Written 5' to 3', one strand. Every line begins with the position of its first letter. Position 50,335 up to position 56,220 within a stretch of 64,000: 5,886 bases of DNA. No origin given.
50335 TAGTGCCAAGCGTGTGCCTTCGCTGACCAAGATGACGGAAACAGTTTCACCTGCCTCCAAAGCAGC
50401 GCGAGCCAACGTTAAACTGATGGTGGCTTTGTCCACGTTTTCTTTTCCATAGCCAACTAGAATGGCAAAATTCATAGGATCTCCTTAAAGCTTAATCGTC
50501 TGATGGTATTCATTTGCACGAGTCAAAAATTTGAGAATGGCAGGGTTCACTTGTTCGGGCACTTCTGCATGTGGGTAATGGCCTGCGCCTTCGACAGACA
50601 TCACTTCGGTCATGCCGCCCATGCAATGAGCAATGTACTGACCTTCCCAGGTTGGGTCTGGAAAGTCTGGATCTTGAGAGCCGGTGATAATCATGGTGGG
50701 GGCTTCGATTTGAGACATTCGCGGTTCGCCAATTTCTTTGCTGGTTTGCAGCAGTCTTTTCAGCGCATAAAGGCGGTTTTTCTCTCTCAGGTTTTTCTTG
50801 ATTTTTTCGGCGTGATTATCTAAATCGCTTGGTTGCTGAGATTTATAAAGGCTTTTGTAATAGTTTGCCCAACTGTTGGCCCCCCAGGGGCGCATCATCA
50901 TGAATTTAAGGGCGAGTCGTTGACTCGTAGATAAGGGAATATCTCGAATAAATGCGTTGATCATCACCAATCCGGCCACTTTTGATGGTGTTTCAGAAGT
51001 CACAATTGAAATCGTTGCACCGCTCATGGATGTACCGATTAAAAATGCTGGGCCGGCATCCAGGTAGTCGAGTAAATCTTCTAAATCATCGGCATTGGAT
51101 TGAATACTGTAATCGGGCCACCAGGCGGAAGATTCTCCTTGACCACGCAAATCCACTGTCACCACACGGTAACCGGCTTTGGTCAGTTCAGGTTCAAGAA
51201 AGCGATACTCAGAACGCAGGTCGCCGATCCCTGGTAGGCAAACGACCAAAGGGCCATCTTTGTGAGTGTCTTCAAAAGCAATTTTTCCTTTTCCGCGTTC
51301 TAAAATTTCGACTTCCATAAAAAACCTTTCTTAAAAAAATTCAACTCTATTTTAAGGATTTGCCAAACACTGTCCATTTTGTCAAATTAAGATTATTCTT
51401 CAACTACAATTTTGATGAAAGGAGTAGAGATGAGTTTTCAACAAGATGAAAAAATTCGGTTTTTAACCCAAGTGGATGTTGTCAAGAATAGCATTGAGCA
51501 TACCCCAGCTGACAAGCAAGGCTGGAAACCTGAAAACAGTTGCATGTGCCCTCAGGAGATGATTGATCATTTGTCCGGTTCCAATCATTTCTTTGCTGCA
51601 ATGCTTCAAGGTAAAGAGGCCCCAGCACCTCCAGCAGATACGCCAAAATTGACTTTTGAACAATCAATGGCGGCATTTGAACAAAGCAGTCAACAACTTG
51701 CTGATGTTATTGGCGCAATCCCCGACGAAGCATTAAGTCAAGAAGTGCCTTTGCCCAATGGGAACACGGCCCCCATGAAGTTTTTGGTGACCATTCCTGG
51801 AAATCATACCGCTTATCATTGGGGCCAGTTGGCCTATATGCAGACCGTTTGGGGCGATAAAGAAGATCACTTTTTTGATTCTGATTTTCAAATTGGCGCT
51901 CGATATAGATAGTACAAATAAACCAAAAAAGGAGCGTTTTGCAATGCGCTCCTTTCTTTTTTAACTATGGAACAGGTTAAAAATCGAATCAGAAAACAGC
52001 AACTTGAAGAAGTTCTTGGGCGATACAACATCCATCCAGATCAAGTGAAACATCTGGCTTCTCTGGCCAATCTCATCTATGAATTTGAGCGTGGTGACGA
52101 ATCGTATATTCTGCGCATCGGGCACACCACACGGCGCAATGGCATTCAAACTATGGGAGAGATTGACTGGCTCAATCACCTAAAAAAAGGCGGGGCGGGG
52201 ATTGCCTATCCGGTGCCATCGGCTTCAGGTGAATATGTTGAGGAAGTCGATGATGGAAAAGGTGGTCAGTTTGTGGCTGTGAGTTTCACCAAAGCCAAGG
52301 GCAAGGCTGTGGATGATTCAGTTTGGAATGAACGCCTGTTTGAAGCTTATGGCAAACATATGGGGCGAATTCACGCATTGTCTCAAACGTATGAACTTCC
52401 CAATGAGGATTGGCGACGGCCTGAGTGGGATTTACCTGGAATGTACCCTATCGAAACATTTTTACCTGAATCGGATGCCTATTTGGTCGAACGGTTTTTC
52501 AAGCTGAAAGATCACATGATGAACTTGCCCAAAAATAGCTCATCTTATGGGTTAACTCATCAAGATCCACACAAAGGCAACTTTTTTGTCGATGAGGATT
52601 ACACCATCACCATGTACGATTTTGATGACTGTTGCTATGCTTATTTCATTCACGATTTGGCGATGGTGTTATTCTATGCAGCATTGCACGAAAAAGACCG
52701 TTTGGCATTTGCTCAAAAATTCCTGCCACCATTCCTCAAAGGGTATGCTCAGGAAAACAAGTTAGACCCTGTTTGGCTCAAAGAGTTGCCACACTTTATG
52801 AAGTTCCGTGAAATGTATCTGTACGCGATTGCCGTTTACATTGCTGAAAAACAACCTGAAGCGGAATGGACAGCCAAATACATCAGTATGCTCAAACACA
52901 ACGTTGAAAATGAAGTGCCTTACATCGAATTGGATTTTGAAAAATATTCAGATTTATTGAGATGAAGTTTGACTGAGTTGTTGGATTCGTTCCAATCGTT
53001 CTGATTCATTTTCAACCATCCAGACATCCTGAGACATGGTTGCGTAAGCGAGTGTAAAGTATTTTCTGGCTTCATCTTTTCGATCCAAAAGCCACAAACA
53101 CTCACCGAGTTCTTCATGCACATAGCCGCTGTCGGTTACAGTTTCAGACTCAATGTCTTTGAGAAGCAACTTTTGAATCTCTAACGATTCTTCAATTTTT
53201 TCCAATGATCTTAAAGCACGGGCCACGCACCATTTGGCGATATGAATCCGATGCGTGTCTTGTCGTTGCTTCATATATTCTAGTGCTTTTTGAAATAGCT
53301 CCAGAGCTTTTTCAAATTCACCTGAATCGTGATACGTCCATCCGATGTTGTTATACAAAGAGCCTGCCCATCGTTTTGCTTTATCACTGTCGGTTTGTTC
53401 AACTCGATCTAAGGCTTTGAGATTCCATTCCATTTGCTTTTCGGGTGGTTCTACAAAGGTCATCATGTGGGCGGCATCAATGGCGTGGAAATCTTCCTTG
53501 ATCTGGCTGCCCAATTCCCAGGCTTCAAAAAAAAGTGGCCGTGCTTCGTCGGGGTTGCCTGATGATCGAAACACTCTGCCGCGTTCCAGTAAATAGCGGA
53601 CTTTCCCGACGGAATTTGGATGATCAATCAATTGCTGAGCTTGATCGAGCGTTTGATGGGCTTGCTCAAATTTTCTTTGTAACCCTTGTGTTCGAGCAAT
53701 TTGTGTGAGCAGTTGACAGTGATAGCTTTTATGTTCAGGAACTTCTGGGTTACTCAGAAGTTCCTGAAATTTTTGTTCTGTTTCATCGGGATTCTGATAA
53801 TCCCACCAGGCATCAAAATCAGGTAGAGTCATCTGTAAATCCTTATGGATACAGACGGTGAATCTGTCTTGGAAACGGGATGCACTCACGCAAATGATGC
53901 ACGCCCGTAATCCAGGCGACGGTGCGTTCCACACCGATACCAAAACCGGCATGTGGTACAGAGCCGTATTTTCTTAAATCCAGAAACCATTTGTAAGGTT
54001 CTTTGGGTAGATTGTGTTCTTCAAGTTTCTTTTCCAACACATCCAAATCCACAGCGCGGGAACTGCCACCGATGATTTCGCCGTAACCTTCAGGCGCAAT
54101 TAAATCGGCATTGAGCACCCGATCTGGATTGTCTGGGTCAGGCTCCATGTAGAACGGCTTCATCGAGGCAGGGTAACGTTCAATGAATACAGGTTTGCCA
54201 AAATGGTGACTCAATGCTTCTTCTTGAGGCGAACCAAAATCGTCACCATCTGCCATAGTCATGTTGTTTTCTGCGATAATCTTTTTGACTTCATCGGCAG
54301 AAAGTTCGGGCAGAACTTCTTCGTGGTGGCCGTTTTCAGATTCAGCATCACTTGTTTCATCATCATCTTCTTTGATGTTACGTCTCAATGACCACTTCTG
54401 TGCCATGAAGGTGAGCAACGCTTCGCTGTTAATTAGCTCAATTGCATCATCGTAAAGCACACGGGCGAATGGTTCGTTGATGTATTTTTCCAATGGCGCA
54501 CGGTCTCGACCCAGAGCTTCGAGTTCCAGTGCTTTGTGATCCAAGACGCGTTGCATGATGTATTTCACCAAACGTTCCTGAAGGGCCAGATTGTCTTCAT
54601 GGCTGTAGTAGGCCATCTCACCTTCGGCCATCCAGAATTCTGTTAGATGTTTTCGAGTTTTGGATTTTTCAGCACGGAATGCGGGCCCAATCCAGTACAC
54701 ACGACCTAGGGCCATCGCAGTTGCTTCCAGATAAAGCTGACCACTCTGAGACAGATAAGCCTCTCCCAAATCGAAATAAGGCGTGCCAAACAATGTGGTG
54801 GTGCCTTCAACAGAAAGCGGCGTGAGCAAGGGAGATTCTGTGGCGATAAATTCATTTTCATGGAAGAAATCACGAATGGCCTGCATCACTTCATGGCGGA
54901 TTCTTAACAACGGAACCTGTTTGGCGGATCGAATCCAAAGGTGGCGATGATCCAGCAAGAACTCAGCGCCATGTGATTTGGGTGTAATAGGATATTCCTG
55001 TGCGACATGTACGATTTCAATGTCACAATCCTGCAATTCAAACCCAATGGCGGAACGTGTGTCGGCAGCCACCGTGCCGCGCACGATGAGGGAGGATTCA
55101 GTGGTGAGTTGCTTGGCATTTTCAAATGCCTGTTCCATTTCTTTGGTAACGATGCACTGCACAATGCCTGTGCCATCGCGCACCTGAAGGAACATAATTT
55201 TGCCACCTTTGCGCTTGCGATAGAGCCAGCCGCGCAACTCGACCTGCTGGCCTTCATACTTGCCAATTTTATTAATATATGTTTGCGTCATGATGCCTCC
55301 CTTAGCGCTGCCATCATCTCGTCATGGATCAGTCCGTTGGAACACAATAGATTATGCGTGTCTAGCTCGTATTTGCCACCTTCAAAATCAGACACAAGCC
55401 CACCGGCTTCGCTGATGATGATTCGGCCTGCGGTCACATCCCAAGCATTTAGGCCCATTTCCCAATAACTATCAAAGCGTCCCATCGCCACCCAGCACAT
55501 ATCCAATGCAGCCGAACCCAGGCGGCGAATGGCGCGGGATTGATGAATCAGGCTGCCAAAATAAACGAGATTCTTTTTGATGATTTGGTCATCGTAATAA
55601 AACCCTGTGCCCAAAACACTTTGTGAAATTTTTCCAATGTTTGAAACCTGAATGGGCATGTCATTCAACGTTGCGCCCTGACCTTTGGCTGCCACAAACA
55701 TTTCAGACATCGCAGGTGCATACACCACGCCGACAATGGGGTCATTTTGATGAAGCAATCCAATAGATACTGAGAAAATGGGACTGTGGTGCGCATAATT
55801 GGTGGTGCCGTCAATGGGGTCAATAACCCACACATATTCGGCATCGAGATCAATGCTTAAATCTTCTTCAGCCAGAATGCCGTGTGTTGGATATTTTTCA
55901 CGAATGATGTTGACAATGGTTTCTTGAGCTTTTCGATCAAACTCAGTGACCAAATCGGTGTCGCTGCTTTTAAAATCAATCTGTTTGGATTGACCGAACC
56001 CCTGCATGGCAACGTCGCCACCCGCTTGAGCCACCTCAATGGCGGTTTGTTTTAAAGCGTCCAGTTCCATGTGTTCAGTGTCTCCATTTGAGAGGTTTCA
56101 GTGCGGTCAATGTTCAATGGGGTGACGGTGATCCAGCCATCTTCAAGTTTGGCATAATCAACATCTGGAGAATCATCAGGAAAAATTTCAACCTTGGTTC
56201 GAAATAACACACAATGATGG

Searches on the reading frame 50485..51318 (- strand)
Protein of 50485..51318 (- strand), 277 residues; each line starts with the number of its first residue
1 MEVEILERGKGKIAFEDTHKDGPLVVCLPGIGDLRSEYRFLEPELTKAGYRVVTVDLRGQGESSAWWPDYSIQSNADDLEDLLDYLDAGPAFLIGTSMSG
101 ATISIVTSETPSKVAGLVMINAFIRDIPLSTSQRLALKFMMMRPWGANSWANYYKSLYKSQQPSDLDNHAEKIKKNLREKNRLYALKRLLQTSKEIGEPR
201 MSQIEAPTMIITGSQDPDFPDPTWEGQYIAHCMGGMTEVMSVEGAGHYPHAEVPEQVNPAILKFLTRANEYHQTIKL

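Call 53: search_protein_families(library=pfam, proteins=[window:50485-51318:-], max_evalue=0.0001)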
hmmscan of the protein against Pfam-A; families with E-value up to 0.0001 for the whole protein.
window:50485-51318:- (277 aa): 3 families
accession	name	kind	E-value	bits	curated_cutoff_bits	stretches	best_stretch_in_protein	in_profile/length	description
PF00561.26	Abhydrolase_1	-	4.2e-23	82.7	25.8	1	23-250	1-241/245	alpha/beta hydrolase fold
PF12697.13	Abhydrolase_6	-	8.4e-18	66.3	26.3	1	25-258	1-215/217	Alpha/beta hydrolase family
PF12146.15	Hydrolase_4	-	1.4e-16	61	27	1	24-217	6-203/239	Serine aminopeptidase, S33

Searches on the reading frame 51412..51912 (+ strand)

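Call 53: search_protein_families(library=pfam, proteins=[window:51412-51912:+], max_evalue=0.0001)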
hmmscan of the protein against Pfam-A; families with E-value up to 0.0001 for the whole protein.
window:51412-51912:+ (166 aa): 1 family
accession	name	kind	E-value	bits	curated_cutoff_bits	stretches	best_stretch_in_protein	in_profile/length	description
PF12867.12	DinB_2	-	4e-09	37.4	24.8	1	32-140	17-128/128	DinB superfamily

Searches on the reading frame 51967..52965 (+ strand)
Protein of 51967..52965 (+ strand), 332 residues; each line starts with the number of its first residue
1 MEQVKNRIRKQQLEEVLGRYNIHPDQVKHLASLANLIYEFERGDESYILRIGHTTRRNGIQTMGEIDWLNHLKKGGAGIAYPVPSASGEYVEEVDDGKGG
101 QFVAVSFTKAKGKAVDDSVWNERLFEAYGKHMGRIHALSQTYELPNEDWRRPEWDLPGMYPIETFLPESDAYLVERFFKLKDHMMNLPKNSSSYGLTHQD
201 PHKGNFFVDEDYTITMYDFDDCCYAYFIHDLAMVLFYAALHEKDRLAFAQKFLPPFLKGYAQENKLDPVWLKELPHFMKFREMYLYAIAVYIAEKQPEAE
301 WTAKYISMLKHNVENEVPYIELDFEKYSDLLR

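Call 53: search_protein_families(library=pfam, proteins=[window:51967-52965:+], max_evalue=0.0001)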
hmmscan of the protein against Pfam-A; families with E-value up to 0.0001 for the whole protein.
window:51967-52965:+ (332 aa): 1 family
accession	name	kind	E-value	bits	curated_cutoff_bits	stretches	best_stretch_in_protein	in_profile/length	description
PF01636.29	APH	-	4.5e-20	72.9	23.2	1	33-260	9-225/239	Phosphotransferase enzyme family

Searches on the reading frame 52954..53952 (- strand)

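Call 53: search_protein_families(library=pfam, proteins=[window:52954-53952:-], max_evalue=0.0001)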
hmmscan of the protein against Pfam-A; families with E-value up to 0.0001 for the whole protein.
window:52954-53952:- (332 aa): 11 families
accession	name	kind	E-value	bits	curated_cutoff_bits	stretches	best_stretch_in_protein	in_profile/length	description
PF13424.12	TPR_12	-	8.8e-19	67.9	30.1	1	179-228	28-76/77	Tetratricopeptide repeat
PF07719.23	TPR_2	-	3.3e-15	55.3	27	1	199-227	3-31/34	Tetratricopeptide repeat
PF00515.34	TPR_1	-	1.9e-13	50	27.8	1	199-225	3-29/34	Tetratricopeptide repeat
PF13181.12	TPR_8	-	1.2e-11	44.2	25.7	1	199-225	3-29/34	Tetratricopeptide repeat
PF13374.12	TPR_10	-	7.3e-09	35.8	27.5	1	199-225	4-30/42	Tetratricopeptide repeat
PF13176.12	TPR_7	-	1.2e-08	34.8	27.9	0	200-232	2-34/36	Tetratricopeptide repeat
PF13432.12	TPR_16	-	1.3e-08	35.6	32.7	0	92-145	10-57/65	Tetratricopeptide repeat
PF13428.12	TPR_14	-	3.8e-07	30.6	23.5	0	204-225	8-29/44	Tetratricopeptide repeat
PF17874.7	TPR_MalT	-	1e-06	28.8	45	0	74-186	73-189/336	MalT-like TPR region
PF14559.12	TPR_19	-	1.5e-05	25.6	25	0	209-232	3-26/68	Tetratricopeptide repeat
PF25058.1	ARM_TT21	-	2.7e-05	24.6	27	0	183-242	48-102/155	Tetratricopeptide repeat protein 21 ARM repeat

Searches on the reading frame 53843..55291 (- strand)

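Call 53: search_protein_families(library=pfam, proteins=[window:53843-55291:-], max_evalue=0.0001)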
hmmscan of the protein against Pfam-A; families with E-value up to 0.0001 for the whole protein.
window:53843-55291:- (482 aa): 2 families
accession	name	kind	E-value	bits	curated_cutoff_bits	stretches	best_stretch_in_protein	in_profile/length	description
PF00152.25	tRNA-synt_2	-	6.8e-70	236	25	1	110-476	3-307/308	tRNA synthetases class II (D, K and N)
PF01336.31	tRNA_anti-codon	-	5.9e-15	55.4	27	1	17-87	1-68/75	OB-fold nucleic acid binding domain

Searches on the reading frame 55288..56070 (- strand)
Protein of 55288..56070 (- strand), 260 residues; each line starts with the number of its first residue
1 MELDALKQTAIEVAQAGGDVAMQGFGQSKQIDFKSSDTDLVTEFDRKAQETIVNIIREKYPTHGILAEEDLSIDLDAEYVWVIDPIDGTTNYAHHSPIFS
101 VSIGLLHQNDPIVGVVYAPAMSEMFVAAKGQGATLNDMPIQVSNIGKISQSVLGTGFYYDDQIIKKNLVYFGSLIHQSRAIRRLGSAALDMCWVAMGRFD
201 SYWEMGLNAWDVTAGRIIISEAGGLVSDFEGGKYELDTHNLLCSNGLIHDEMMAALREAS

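Call 53: search_protein_families(library=pfam, proteins=[window:55288-56070:-], max_evalue=0.0001)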
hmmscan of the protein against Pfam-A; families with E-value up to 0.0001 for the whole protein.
window:55288-56070:- (260 aa): 1 family
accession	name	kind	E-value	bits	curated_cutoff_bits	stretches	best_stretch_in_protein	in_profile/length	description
PF00459.30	Inositol_P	-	5.2e-72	243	27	1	3-258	2-267/271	Inositol monophosphatase family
